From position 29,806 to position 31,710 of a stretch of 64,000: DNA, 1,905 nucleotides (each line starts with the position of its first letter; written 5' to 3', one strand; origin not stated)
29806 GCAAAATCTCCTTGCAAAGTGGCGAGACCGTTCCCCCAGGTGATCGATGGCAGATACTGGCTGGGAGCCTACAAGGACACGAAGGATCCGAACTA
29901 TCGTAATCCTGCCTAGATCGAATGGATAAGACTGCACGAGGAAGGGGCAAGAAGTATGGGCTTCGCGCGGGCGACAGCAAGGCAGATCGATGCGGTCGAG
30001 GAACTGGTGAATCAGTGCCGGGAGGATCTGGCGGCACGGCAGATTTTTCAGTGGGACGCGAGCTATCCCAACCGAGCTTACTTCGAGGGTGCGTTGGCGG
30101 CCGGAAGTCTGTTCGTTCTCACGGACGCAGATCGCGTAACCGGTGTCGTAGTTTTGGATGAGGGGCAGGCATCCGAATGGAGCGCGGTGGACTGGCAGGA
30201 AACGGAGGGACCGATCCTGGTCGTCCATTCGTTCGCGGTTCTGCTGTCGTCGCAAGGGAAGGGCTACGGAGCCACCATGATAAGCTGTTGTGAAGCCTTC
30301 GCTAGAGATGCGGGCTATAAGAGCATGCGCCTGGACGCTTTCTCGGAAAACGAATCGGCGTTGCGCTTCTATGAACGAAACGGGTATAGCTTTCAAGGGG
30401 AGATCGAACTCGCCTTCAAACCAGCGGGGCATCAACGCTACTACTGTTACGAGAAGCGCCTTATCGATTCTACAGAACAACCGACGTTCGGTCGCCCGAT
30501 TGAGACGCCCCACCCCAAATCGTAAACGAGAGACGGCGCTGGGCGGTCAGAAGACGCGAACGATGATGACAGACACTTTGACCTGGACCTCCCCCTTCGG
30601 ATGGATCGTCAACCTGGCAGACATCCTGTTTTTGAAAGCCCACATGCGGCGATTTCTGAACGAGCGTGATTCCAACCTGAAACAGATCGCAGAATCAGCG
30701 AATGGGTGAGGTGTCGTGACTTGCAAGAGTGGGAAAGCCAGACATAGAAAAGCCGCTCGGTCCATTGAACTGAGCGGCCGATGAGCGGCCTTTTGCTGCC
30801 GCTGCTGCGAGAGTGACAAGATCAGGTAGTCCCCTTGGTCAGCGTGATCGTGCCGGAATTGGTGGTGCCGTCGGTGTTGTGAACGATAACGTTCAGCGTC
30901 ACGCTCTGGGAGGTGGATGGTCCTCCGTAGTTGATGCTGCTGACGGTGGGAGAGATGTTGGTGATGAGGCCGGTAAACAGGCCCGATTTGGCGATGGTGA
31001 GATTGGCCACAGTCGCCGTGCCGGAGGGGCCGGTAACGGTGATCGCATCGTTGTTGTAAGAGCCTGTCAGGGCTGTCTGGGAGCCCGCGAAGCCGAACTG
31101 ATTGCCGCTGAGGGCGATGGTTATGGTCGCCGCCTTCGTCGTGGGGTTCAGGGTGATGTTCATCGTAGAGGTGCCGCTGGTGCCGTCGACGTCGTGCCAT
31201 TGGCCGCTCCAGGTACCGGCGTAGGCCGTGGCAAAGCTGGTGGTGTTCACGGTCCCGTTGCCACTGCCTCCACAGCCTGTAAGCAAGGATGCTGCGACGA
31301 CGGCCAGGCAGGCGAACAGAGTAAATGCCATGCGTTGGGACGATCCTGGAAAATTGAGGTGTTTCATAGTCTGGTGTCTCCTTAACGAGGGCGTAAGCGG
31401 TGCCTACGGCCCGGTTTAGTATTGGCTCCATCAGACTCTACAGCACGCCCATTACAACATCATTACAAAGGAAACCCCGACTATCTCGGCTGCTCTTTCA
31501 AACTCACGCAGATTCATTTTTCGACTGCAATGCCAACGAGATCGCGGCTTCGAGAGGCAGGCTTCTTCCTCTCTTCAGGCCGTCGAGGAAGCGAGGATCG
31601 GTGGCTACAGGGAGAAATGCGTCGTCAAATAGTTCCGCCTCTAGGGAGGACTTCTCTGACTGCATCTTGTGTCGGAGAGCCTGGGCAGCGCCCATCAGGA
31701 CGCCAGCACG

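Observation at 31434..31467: SARP-style operator 3: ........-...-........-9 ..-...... downstream of regulator 3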

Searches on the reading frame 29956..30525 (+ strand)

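Call 41: search_protein_families(library=pfam, proteins=[window:29956-30525:+], max_evalue=0.01)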
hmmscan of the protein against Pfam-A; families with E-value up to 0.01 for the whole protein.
window:29956-30525:+ (189 aa): 5 families
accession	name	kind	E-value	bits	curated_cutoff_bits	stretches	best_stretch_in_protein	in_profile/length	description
PF00583.31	Acetyltransf_1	-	3.8e-12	46.9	20.7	1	31-144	14-116/116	Acetyltransferase (GNAT) family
PF13508.13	Acetyltransf_7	-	2.6e-09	37.8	27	1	51-144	4-82/84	Acetyltransferase (GNAT) domain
PF13673.13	Acetyltransf_10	-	1.7e-05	25.2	23.6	1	52-148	33-111/128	Acetyltransferase (GNAT) domain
PF13420.13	Acetyltransf_4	-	0.00081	19.9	24.3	1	94-159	82-149/155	Acetyltransferase (GNAT) domain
PF13302.13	Acetyltransf_3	-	0.0057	17.8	25.4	1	69-144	66-137/138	Acetyltransferase (GNAT) domain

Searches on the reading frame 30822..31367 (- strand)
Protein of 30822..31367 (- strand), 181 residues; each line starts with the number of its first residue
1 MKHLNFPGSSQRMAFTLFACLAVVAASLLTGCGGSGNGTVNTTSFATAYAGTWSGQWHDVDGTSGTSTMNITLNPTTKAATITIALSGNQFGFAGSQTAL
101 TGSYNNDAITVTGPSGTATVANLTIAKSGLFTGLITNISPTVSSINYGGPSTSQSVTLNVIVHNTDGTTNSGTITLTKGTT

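Call 41: search_protein_families(library=pfam, proteins=[window:30822-31367:-], max_evalue=0.01)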
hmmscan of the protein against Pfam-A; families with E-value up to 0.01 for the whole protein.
window:30822-31367:- (181 aa): 0 families

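Call 42: find_homologous_proteins(query=window:30822-31367:-, max_evalue=0.001)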
Query window:30822-31367:- (181 aa): 16 proteins with E <= 0.001 among 687 candidates.
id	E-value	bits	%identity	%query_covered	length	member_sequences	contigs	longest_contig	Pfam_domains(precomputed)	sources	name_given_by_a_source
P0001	4.8e-88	311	87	98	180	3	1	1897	-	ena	-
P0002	7.9e-85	301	82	91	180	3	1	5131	-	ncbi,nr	ncbi:MAG: hypothetical protein JWN14_2624 [Chthonomonadales bacterium]|nr:hypothetical protein [Chth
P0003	8.3e-84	297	82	98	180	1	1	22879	-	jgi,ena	-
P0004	9.1e-71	255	71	91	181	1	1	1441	-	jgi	jgi:hypothetical protein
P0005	4.4e-69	250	71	100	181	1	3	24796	-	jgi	jgi:hypothetical protein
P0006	3.9e-68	247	67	92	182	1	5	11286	-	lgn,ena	-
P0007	5.9e-66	239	70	98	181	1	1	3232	-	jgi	jgi:hypothetical protein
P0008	2.9e-65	237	67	91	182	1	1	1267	-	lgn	-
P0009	1.5e-62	228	66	91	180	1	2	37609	-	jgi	jgi:hypothetical protein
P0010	4.9e-61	223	61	90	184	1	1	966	-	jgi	jgi:hypothetical protein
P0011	2.7e-56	208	60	92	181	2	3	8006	-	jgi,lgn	jgi:hypothetical protein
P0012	4.2e-55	204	60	87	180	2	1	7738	-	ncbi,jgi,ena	jgi:hypothetical protein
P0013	1.9e-52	195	57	98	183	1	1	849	-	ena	-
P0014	4.1e-50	188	58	98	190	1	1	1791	-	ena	-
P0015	1.3e-46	176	57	98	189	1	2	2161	-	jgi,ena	-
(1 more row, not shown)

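Call 43: find_encoding_contigs(protein=P0009, flank=4500, max_places=2)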
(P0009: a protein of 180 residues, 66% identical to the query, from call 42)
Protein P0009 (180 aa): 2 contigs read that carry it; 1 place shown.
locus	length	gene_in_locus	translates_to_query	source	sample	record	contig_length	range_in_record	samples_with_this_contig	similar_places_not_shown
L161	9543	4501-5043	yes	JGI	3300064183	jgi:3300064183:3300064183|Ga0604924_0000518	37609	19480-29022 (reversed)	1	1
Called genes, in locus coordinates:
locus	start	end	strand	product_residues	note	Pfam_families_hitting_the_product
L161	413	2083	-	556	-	PF00749:tRNA-synt_1c, PF03950:tRNA-synt_1c_C, PF20974:tRNA-synt_1c_C2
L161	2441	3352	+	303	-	PF01135:PCMT (weak), PF05050:Methyltransf_21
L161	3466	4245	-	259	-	PF07963:N_methyl, PF07596:SBP_bac_10 (weak)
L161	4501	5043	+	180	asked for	-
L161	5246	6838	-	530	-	PF00239:Resolvase, PF07508:Recombinase, PF13408:Zn_ribbon_recom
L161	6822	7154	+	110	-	PF12728:HTH_17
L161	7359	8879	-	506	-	-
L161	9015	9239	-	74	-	-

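Call 44: find_encoding_contigs(protein=P0011, flank=4500, max_places=2)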
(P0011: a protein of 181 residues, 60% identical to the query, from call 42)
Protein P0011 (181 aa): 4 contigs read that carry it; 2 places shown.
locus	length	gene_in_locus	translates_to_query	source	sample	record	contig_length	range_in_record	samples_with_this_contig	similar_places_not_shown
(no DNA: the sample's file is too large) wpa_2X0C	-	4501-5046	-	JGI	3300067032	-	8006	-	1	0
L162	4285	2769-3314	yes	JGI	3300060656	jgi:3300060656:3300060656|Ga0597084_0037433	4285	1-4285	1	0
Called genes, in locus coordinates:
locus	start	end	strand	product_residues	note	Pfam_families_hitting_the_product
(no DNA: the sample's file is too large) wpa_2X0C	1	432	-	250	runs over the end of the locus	-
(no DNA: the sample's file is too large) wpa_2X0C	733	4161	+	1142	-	PF00486:Trans_reg_C (weak), PF03704:BTAD, PF00515:TPR_1 (faint), PF13191:AAA_16, PF17874:TPR_MalT, PF13424:TPR_12, PF14938:SNAP, PF13424:TPR_12, +6 more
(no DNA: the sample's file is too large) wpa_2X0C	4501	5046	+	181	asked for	-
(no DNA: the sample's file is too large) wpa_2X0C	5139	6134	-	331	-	PF12158:DUF3592 (faint)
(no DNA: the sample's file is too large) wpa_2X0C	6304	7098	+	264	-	-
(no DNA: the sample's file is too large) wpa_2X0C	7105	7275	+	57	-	?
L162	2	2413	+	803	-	?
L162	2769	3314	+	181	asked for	-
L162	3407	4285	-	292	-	?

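Call 45: find_encoding_contigs(protein=P0012, flank=4500, max_places=2)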
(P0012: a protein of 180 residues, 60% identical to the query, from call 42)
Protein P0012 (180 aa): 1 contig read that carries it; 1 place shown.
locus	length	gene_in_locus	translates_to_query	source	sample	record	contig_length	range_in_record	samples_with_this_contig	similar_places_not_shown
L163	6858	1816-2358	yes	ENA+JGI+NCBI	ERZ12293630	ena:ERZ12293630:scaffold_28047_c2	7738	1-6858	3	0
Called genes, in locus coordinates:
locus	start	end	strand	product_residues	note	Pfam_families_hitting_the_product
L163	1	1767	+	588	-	?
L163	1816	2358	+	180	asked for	-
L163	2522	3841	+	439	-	PF13191:AAA_16 (faint), PF00005:ABC_tran, PF00006:ATP-synt_ab (faint), PF13555:AAA_29 (faint), PF01926:MMR_HSR1 (faint), PF05729:NACHT (faint), PF13304:AAA_21 (faint), PF00005:ABC_tran, +1 more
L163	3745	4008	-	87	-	-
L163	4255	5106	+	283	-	PF01261:AP_endonuc_2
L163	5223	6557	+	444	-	PF18943:DUF5690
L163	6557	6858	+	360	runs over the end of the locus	PF08240:ADH_N, PF16912:Glu_dehyd_C, PF00107:ADH_zinc_N, PF13602:ADH_zinc_N_2 (weak)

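Call 46: find_encoding_contigs(protein=P0005, flank=4500, max_places=2)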
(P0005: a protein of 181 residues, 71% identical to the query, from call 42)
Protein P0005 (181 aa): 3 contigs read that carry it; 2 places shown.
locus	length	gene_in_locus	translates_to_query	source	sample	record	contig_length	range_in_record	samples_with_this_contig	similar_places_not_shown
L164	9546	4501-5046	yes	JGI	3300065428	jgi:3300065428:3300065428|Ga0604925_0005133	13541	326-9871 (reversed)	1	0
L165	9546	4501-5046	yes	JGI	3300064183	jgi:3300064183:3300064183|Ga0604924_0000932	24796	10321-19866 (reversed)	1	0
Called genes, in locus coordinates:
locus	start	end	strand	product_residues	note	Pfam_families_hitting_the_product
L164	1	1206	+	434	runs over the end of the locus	PF07282:Cas12f1-like_TNB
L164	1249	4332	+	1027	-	PF00486:Trans_reg_C (faint), PF00515:TPR_1 (faint), PF07719:TPR_2 (faint), PF13181:TPR_8 (faint), PF03704:BTAD, PF14559:TPR_19 (weak), PF13191:AAA_16 (weak), PF13424:TPR_12, +3 more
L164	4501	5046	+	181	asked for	-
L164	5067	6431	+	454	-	-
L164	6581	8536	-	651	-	-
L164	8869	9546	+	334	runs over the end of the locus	?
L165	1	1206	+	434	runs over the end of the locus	PF07282:Cas12f1-like_TNB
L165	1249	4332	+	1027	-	PF00486:Trans_reg_C (faint), PF00515:TPR_1 (faint), PF07719:TPR_2 (faint), PF13181:TPR_8 (faint), PF03704:BTAD, PF14559:TPR_19 (weak), PF13191:AAA_16 (weak), PF13424:TPR_12, +3 more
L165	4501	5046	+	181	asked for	-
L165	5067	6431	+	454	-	-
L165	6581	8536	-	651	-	-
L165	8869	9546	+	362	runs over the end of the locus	PF00356:LacI, PF00532:Peripla_BP_1, PF13377:Peripla_BP_3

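Call 48: find_encoding_contigs(protein=P0003, flank=4500, max_places=1)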
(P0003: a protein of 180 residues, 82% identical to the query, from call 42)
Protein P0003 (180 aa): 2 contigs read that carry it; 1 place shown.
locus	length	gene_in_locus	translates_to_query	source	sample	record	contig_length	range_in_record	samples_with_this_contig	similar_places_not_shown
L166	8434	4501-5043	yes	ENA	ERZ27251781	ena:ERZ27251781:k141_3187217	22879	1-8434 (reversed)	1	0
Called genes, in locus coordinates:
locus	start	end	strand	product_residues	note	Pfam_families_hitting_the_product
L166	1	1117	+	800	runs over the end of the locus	-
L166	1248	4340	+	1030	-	PF00486:Trans_reg_C (weak), PF03704:BTAD, PF07719:TPR_2 (faint), PF14559:TPR_19 (weak), PF13424:TPR_12, PF17874:TPR_MalT (weak), PF13374:TPR_10 (weak), PF13424:TPR_12, +2 more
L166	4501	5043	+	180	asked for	-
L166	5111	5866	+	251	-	-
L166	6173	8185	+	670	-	PF07719:TPR_2 (faint), PF13181:TPR_8 (faint)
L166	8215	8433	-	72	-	?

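Call 49: find_encoding_contigs(protein=P0006, flank=4500, max_places=2)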
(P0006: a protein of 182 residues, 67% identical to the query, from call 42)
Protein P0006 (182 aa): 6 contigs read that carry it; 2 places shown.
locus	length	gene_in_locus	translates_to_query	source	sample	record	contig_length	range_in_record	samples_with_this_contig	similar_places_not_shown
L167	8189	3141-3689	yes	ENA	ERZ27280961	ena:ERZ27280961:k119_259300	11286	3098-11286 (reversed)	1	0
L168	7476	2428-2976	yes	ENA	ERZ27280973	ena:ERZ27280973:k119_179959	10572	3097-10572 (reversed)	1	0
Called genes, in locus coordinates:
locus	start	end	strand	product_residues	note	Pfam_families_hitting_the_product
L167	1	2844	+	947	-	?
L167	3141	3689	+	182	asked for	-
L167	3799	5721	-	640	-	PF00664:ABC_membrane, PF00005:ABC_tran, PF13304:AAA_21 (faint)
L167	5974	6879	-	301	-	PF00248:Aldo_ket_red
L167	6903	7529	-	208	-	PF00753:Lactamase_B, PF23023:Anti-Pycsar_Apyc1 (weak), PF12706:Lactamase_B_2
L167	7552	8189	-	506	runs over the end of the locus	PF12044:Metallopep (faint), PF00801:PKD, PF18911:PKD_4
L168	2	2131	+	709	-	?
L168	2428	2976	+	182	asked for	-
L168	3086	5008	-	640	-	PF00664:ABC_membrane, PF00005:ABC_tran, PF13304:AAA_21 (faint)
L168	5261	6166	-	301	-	PF00248:Aldo_ket_red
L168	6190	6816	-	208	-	PF00753:Lactamase_B, PF23023:Anti-Pycsar_Apyc1 (weak), PF12706:Lactamase_B_2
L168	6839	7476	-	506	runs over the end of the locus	PF12044:Metallopep (faint), PF00801:PKD, PF18911:PKD_4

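Call 50: find_encoding_contigs(protein=P0007, flank=4500, max_places=1)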
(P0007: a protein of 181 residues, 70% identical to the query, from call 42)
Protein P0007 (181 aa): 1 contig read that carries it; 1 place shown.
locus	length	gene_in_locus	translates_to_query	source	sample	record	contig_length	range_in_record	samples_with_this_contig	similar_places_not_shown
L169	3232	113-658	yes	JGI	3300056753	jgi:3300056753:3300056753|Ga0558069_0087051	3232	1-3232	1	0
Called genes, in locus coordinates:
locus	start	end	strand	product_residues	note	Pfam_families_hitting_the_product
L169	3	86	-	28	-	?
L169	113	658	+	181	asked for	-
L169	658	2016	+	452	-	-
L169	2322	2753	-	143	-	PF00190:Cupin_1 (weak), PF07883:Cupin_2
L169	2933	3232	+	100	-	?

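Call 51: find_encoding_contigs(protein=P0015, flank=4500, max_places=1)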
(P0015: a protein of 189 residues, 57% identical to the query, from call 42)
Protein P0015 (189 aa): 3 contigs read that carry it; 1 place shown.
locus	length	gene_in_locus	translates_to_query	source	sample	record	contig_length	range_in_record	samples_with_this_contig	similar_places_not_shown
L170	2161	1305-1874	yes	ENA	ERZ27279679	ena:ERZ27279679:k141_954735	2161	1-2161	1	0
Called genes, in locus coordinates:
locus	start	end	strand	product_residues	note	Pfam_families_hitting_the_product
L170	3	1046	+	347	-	?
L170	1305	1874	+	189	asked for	-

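Call 81: predict_structure(alignment_id=A5)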
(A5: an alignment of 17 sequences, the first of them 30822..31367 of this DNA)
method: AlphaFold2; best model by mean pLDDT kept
length: 181 residues; sequences in the alignment: 17
mean_pLDDT: 77.1   pTM: 0.67
mean pLDDT of the five models: 77.1, 76.9, 76.6, 76.3, 76.2
residues with pLDDT >= 90: 91; 70-90: 35; 50-70: 14; < 50: 41
segments of 3 or more residues with pLDDT < 50: 1-40
pLDDT, mean of each block of 10 residues (from residue 1): 42 42 41 41 80 93 91 93 85 63 93 75 93 87 91 95 92 93 54
secondary structure, 60 per line:
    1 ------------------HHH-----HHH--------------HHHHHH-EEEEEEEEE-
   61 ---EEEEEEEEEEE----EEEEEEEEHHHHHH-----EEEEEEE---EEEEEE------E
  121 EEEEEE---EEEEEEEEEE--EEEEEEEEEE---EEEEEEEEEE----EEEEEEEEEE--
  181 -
elements in order: H44-49 E51-59 E64-74 E79-86 H87-92 E98-104 E108-113 E120-126 E130-139 E142-151 E155-164 E169-178

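Call 83: fold_search(model_id=the predicted structure, library=pdb)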
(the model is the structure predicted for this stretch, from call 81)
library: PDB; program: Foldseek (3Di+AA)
matches with E <= 10: 1486; with E <= 0.001: 5
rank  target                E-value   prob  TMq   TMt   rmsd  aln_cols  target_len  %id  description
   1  3wje_A                4.8e-04  1.00  0.44  0.51  10.3       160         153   11  Crystal structure of mutant nitrobindin M75W/H76L/Q96C/M148L/H158L (NB6) from Arabidopsis thaliana (released 2014-04-02)
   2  4ymy                  8.5e-04  1.00  0.44  0.51  10.4       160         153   12  Crystal structure of mutant nitrobindin M75A/H76L/Q96C/M148L/H158A (NB11) from Arabidopsis thaliana (released 2015-12-30)
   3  7bbm                  8.5e-04  1.00  0.44  0.51  10.4       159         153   11  Mutant nitrobindin M75L/H76L/Q96C/M148L (NB4H) from Arabidopsis thaliana with cofactor MnPPIX (released 2021-05-26)
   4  3wjg                  1.0e-03  1.00  0.43  0.50  10.4       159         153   11  Crystal structure of mutant nitrobindin M75L/H76L/Q96C/M148W/H158L (NB10) from Arabidopsis thaliana (released 2014-04-02)
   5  3wjb_A                1.0e-03  1.00  0.43  0.50  11.2       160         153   11  Crystal structure of mutant nitrobindin M75L/H76L/Q96C/M148L/H158L (NB4) from Arabidopsis thaliana (released 2014-04-09)
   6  3wje_B                1.1e-03  1.00  0.44  0.51   9.7       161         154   10  Crystal structure of mutant nitrobindin M75W/H76L/Q96C/M148L/H158L (NB6) from Arabidopsis thaliana (released 2014-04-02)
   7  3wjf_A                1.1e-03  1.00  0.43  0.49  10.4       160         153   11  Crystal structure of mutant nitrobindin M75L/H76L/Q96C/V128W/M148L/H158L (NB9) from Arabidopsis thaliana (released 2014-04-02)
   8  2fr2                  1.4e-03  1.00  0.52  0.57   5.3       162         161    6  Crystal Structure of Rv2717c from M. tuberculosis (released 2006-01-31)
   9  3wjd                  1.4e-03  1.00  0.43  0.49  10.5       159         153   12  Crystal structure of mutant nitrobindin F44W/M75L/H76L/Q96C/M148L/H158L (NB5) from Arabidopsis thaliana (released 2014-04-02)
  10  2a13                  1.6e-03  1.00  0.44  0.51  10.5       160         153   11  X-ray structure of protein from Arabidopsis thaliana AT1G79260 (released 2005-07-12)
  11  5yvf_A                1.8e-03  1.00  0.51  0.31   5.8       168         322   12  Crystal structure of BFA1 (released 2018-08-08)
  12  5yvf_D                2.0e-03  1.00  0.52  0.31   4.6       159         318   12  Crystal structure of BFA1 (released 2018-08-08)
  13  5yvf_C                2.6e-03  1.00  0.52  0.32   4.7       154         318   13  Crystal structure of BFA1 (released 2018-08-08)
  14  3bdr                  3.3e-03  1.00  0.43  0.48   7.5       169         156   13  Crystal structure of fatty acid-binding protein-like Ycf58 from Thermosynecoccus elongatus. Northeast Structural Genomic (released 2007-11-27)
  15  6ohh_B                4.3e-03  1.00  0.43  0.56   5.6       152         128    9  Structure of EF1p2_mFAP2b bound to DFHBI (released 2020-04-08)
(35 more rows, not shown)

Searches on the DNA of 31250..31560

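Call 80: search_rna_families(source=window, start=31250, end=31560, threshold=evalue, max_evalue=1)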
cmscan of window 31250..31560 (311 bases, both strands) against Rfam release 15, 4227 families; matches with E-value up to 1: 0.
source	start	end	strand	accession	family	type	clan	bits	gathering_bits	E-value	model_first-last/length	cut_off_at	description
